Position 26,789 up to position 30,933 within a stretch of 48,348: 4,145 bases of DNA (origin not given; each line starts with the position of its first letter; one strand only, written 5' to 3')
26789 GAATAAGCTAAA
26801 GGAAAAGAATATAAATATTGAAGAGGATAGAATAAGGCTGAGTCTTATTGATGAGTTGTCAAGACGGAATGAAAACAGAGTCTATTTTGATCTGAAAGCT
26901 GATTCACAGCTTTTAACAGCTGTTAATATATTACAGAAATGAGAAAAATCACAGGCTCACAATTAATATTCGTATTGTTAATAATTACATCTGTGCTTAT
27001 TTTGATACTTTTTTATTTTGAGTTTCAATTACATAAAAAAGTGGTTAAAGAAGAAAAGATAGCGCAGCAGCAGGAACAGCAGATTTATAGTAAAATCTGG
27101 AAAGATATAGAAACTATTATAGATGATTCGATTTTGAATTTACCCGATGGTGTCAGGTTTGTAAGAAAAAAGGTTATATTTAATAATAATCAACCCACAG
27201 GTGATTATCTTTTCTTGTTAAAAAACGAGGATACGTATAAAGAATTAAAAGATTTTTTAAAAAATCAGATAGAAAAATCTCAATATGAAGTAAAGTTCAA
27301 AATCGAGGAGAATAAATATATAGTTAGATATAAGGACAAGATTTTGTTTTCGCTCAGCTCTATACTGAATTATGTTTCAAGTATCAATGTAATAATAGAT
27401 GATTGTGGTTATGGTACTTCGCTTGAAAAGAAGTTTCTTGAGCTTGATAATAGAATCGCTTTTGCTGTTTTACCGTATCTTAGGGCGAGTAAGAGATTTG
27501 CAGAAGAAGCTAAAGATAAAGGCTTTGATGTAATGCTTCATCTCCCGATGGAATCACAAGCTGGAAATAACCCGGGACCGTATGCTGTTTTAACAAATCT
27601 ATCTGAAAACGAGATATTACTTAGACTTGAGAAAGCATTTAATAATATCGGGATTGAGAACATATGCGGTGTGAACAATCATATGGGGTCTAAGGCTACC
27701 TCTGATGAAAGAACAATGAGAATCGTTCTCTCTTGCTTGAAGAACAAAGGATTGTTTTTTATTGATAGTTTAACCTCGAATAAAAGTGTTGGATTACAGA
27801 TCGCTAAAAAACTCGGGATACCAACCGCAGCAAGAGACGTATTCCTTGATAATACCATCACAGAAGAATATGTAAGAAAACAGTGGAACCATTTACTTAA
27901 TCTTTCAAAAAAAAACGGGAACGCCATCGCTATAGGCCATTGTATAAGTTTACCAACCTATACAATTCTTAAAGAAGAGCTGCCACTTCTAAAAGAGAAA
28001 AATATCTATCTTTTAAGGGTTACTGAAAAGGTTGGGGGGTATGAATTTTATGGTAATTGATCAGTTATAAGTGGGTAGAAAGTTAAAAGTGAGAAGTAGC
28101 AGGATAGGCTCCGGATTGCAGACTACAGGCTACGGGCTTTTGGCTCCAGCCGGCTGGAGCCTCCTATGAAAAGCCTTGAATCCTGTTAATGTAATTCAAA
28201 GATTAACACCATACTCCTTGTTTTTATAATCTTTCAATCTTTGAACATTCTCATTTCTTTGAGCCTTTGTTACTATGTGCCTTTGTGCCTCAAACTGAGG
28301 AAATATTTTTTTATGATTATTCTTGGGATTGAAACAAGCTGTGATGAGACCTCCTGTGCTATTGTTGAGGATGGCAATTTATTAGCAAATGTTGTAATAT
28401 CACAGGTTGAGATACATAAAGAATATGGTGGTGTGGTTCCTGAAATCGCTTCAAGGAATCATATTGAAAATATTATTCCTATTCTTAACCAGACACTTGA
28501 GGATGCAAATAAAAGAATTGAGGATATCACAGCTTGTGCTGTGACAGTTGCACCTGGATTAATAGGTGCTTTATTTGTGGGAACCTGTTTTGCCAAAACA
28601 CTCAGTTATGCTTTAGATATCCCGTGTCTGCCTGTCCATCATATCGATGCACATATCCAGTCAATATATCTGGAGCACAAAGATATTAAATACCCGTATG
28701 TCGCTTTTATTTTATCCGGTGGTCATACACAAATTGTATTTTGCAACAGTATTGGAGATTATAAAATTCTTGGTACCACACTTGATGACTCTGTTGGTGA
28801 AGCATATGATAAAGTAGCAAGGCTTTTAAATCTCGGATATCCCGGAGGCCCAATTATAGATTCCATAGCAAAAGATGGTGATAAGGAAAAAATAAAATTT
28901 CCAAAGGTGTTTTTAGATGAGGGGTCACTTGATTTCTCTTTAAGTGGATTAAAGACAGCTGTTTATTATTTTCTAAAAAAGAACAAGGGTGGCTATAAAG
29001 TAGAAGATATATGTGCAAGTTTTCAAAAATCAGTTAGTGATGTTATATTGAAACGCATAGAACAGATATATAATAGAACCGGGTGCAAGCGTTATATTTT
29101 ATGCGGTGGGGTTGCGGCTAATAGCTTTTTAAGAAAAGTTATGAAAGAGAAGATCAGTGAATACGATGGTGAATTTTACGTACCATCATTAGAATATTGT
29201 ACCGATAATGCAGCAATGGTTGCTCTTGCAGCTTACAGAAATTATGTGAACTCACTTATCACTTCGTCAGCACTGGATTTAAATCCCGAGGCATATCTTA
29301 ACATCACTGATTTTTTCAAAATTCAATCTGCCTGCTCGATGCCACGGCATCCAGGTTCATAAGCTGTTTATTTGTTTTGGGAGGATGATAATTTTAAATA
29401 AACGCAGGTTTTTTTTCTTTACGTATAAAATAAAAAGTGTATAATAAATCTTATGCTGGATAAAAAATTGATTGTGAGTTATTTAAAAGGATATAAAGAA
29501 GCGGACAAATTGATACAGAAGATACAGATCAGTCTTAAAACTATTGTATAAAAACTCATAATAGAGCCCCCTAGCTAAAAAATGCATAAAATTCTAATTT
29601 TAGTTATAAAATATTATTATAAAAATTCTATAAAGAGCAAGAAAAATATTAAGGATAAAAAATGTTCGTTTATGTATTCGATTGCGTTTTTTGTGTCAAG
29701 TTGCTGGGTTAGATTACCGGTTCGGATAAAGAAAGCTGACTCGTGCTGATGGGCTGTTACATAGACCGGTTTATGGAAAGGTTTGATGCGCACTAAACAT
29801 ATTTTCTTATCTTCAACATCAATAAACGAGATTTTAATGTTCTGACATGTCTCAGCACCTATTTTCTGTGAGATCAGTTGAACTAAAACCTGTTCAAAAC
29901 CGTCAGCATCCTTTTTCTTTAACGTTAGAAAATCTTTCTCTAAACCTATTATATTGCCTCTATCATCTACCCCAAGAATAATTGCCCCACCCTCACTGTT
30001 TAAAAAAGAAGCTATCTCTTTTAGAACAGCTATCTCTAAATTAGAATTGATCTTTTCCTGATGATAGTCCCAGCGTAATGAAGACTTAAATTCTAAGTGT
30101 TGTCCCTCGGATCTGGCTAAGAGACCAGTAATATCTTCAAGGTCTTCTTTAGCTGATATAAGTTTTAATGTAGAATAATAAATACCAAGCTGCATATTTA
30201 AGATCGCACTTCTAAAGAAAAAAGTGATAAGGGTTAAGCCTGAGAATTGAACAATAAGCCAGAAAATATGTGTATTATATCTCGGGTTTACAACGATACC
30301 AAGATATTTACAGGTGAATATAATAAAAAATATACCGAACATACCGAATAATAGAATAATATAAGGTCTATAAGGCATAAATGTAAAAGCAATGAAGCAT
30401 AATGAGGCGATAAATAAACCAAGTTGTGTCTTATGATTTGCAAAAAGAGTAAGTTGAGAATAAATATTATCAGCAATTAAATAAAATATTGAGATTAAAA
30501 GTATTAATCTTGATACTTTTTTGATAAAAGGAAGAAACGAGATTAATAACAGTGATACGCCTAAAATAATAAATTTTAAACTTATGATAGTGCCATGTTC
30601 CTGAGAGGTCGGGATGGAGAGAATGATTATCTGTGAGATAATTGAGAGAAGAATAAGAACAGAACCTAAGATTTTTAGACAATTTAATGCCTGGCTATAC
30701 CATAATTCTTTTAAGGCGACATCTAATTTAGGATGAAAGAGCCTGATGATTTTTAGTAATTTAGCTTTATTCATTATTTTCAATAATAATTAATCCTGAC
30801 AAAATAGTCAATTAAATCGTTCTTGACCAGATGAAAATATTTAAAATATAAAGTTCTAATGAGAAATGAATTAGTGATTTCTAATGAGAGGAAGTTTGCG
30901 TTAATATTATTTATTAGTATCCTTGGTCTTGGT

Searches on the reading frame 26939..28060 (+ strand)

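Call 33: search_protein_families(library=pfam, proteins=[window:26939-28060:+], max_evalue=0.00001)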
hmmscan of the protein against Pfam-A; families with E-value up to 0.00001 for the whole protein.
window:26939-28060:+ (373 aa): 1 family
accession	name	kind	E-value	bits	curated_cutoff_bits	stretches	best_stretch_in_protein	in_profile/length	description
PF04748.18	Polysacc_deac_2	-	7.9e-68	228.2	27.5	1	151-363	1-210/212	Divergent polysaccharide deacetylase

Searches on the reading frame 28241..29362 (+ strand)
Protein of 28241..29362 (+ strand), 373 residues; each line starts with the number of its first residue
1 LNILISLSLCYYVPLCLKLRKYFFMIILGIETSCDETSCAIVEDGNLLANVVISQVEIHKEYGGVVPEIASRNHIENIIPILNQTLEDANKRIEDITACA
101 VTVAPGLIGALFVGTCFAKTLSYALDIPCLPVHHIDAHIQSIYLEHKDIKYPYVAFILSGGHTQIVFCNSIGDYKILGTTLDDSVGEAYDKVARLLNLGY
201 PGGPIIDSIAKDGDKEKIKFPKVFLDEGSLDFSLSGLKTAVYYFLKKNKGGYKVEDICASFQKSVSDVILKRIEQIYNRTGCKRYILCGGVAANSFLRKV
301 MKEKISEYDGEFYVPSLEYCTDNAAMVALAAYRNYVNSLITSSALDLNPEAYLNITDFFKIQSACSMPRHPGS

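Call 33: search_protein_families(library=pfam, proteins=[window:28241-29362:+], max_evalue=0.00001)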
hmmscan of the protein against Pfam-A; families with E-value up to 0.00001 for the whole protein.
window:28241-29362:+ (373 aa): 3 families
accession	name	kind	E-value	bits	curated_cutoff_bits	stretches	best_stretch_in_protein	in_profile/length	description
PF00814.31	TsaD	-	9.2e-95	317.8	24.8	1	47-328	2-263/264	tRNA N6-adenosine threonylcarbamoyltransferase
PF22521.2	HypF_C_2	-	9.7e-08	32.5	27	1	237-320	149-232/241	Carbamoyltransferase, Kae1-like Domain, second subdomain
PF02543.21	Carbam_trans_N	-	3.3e-06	27.2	24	0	159-296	186-315/346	Carbamoyltransferase N-terminus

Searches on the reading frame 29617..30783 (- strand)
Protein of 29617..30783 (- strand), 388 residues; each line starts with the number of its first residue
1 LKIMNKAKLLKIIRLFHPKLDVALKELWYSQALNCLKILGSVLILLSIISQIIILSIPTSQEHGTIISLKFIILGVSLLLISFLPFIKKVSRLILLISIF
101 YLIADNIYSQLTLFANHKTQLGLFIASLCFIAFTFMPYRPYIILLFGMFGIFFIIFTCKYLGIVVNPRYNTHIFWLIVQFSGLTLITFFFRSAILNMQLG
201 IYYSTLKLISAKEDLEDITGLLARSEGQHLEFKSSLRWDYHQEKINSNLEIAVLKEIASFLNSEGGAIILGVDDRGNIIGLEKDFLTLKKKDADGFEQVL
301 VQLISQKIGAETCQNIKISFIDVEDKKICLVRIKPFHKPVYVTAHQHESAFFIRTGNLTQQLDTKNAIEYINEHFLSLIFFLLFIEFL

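Call 33: search_protein_families(library=pfam, proteins=[window:29617-30783:-], max_evalue=0.00001)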
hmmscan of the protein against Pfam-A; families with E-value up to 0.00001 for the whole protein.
window:29617-30783:- (388 aa): 1 family
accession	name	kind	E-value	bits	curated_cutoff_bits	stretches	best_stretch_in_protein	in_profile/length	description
PF04326.19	SLFN_AlbA_2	-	2.1e-21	77.1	25.3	1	226-362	1-117/118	Schlafen, AlbA_2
